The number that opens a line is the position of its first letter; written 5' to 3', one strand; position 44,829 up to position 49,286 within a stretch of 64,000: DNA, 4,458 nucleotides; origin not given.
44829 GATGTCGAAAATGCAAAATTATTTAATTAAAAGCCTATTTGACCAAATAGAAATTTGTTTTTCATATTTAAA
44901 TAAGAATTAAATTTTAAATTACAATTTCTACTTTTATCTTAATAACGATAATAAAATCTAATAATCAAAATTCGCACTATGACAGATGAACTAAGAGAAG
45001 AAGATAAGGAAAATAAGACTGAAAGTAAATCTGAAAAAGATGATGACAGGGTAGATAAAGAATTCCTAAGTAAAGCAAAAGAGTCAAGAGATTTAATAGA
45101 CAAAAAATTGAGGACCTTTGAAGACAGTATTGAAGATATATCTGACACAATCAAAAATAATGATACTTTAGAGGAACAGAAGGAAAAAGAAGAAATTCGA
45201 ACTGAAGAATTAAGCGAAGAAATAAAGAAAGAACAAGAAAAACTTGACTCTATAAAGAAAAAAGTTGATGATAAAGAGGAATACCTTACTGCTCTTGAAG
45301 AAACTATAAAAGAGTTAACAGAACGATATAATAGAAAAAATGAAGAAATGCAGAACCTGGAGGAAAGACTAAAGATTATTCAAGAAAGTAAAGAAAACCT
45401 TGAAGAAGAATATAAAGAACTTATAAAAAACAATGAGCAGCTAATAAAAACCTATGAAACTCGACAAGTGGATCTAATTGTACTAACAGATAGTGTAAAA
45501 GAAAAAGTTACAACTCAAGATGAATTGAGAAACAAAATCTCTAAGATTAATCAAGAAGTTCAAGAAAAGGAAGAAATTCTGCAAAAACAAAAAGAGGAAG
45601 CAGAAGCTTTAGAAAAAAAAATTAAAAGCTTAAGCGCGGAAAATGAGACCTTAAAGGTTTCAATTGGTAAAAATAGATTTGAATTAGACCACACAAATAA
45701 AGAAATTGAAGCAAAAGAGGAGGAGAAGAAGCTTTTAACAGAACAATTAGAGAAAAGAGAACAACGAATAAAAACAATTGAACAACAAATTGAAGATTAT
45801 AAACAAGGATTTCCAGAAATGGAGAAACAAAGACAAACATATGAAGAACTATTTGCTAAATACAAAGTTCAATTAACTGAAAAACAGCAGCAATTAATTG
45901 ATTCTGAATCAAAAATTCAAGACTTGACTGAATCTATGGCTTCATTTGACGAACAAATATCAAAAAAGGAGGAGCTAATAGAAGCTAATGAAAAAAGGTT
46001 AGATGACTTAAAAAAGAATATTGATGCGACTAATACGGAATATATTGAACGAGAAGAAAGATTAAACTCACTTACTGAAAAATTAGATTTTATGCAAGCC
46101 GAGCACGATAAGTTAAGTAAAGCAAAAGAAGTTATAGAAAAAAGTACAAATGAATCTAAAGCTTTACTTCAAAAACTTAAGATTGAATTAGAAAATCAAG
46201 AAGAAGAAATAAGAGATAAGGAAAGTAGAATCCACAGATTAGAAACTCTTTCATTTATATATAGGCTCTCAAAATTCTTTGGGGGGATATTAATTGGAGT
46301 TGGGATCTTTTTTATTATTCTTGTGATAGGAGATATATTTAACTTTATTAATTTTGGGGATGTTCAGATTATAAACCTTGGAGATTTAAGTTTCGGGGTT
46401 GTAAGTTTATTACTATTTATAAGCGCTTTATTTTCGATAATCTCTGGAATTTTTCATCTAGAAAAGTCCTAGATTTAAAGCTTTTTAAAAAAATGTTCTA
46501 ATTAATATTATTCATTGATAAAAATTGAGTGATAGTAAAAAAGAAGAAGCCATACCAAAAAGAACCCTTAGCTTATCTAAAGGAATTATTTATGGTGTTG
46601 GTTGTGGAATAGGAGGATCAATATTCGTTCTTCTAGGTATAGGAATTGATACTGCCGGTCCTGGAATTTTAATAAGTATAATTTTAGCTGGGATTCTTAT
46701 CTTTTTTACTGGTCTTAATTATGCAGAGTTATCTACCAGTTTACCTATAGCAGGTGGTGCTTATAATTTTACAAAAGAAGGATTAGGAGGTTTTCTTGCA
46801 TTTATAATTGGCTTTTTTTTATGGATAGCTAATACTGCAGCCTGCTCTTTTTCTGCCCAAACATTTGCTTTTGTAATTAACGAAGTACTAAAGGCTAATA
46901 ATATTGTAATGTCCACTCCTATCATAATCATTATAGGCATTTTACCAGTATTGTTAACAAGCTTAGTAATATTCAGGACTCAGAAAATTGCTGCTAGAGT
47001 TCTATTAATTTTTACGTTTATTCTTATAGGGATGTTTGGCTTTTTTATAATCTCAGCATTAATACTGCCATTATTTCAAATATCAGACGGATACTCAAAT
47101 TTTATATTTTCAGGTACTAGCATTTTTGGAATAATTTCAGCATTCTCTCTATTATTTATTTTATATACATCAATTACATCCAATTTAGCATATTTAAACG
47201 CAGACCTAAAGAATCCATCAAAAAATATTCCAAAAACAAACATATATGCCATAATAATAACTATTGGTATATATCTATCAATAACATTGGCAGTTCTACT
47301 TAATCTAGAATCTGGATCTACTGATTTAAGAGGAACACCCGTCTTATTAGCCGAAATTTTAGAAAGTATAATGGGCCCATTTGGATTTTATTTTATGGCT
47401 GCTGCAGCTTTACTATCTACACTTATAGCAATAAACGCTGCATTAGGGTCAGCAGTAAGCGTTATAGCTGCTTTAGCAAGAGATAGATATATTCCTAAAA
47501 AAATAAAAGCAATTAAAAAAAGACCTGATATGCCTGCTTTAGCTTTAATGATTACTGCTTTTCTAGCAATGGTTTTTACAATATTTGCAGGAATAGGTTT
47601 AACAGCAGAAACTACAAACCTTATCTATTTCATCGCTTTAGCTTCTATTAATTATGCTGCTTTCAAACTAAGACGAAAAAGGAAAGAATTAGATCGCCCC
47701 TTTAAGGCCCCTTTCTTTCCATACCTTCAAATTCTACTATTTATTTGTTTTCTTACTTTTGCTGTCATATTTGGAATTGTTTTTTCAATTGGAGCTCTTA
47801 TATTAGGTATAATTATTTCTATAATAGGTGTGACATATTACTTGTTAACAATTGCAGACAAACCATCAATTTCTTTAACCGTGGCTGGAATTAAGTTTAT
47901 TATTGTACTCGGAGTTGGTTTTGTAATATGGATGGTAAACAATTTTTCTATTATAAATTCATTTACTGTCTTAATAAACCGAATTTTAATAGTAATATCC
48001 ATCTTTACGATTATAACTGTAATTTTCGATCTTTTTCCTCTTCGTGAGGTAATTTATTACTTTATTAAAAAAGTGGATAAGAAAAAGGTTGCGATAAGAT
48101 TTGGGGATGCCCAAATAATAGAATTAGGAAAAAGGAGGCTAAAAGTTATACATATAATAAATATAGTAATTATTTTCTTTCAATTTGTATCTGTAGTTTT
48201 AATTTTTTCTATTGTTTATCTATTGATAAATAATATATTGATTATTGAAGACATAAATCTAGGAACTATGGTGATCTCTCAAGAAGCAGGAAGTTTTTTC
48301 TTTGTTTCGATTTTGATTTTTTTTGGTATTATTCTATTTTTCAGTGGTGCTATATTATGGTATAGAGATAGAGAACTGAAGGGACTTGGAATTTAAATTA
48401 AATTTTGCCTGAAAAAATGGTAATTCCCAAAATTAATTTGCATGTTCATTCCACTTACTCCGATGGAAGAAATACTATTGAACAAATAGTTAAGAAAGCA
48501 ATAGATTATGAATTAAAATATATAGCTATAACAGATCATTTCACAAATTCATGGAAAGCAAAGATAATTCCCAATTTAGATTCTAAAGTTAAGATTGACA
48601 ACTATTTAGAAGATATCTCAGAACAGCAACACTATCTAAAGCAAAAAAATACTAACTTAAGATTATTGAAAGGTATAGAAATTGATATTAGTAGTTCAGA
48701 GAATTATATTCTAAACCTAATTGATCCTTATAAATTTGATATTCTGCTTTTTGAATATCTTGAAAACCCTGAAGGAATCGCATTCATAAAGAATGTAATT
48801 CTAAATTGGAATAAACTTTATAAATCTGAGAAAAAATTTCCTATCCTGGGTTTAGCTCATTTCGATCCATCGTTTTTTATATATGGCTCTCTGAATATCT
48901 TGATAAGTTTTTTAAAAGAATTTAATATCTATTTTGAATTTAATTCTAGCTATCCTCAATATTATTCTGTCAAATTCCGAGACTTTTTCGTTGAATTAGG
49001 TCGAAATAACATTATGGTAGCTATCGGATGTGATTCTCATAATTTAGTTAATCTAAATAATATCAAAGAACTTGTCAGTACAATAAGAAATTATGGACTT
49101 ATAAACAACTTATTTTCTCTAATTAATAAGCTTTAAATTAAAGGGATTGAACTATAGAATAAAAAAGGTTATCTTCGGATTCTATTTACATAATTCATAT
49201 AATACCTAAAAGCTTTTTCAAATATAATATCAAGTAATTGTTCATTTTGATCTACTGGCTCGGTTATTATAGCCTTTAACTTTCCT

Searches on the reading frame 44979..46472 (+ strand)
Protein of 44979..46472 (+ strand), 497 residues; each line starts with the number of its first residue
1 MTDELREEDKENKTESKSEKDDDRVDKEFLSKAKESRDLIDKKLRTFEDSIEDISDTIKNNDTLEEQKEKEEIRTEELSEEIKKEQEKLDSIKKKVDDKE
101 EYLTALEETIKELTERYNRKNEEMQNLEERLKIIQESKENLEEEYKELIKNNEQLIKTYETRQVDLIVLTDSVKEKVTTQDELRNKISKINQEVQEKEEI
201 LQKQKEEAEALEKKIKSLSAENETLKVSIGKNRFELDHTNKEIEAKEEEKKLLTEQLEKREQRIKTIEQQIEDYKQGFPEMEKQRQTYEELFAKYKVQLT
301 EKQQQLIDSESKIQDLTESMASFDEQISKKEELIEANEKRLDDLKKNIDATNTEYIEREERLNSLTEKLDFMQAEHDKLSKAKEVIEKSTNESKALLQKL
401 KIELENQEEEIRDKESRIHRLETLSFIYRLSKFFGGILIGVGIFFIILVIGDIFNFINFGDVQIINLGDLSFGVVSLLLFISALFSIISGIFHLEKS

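Call 52: search_protein_families(library=pfam, proteins=[window:44979-46472:+], max_evalue=0.001)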
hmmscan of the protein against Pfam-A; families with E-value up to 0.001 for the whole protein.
window:44979-46472:+ (497 aa): 2 families
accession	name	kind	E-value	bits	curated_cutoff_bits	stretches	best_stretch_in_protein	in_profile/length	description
PF19220.6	Rod_CreS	-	3.2e-05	23.6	100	1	35-343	24-337/359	Crescentin, rod domain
PF08614.16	ATG16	-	0.00034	21.3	33.7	1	265-367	77-179/200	Autophagy protein 16 (ATG16)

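Call 71: search_protein_families(library=ncbifam, proteins=[window:44979-46472:+], max_evalue=0.01)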
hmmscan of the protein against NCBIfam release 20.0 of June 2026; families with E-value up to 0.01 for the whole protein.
window:44979-46472:+ (497 aa): 12 families
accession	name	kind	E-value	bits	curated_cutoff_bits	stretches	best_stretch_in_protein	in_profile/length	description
TIGR02168.1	SMC_prok_B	equivalog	1.1e-14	53.2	567.35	2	144-415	680-951/1181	chromosome segregation protein SMC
TIGR02169.1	SMC_prok_A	equivalog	4.6e-14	51.1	729.4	2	174-418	699-941/1165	chromosome segregation protein SMC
TIGR04523.1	Mplasa_alph_rch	subfamily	3.7e-08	31.8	270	2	17-226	301-509/745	helix-rich protein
NF045487.1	ASRP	equivalog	5.2e-08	31.9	300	1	143-301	320-475/593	archaea-specific SMC-related protein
NF002572.0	PRK02224.1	equivalog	5.6e-08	31.6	1087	1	5-423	287-722/888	DNA double-strand break repair ATPase Rad50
NF041035.1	Rad50_Halo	equivalog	3.4e-07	29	1000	1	12-424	190-597/883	DNA double-strand break repair ATPase Rad50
NF003034.1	PRK03918.1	equivalog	5.2e-07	28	700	1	28-414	179-578/878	DNA double-strand break repair ATPase Rad50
NF040788.1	S-lay_SlaB_Mtsph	equivalog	4.3e-06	25.9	700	0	168-228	333-393/416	S-layer protein SlaB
TIGR04211.1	SH3_and_anchor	equivalog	5e-06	26.3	65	1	331-448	65-183/198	TIGR04211 family SH3 domain-containing protein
NF041034.1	Rad50_Sulf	equivalog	0.0011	16.9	1000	1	9-422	271-690/872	DNA double-strand break repair ATPase Rad50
NF038350.1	taxis_HmpF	equivalog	0.0022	16.4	200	0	235-414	135-313/553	pilus motility taxis protein HmpF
NF047515.1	SpiroCoCo_C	equivalog_domain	0.0033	16.6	125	0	224-423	35-232/313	SpiroCoCo family coiled-coil protein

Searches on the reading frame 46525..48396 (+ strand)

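Call 52: search_protein_families(library=pfam, proteins=[window:46525-48396:+], max_evalue=0.001)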
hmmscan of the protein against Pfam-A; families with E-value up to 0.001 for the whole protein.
window:46525-48396:+ (623 aa): 2 families
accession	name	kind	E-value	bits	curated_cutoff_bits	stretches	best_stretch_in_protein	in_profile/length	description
PF13520.12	AA_permease_2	-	7e-34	117.9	27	1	20-418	12-405/427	Amino acid permease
PF00324.27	AA_permease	-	9.9e-28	97.5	24.6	1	24-423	6-427/470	Amino acid permease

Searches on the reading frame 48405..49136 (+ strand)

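Call 52: search_protein_families(library=pfam, proteins=[window:48405-49136:+], max_evalue=0.001)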
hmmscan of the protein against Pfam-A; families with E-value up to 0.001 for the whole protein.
window:48405-49136:+ (243 aa): 1 family
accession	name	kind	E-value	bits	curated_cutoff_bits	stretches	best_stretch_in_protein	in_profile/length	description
PF02811.25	PHP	-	2.3e-13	51.3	26.4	1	12-112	2-88/164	PHP domain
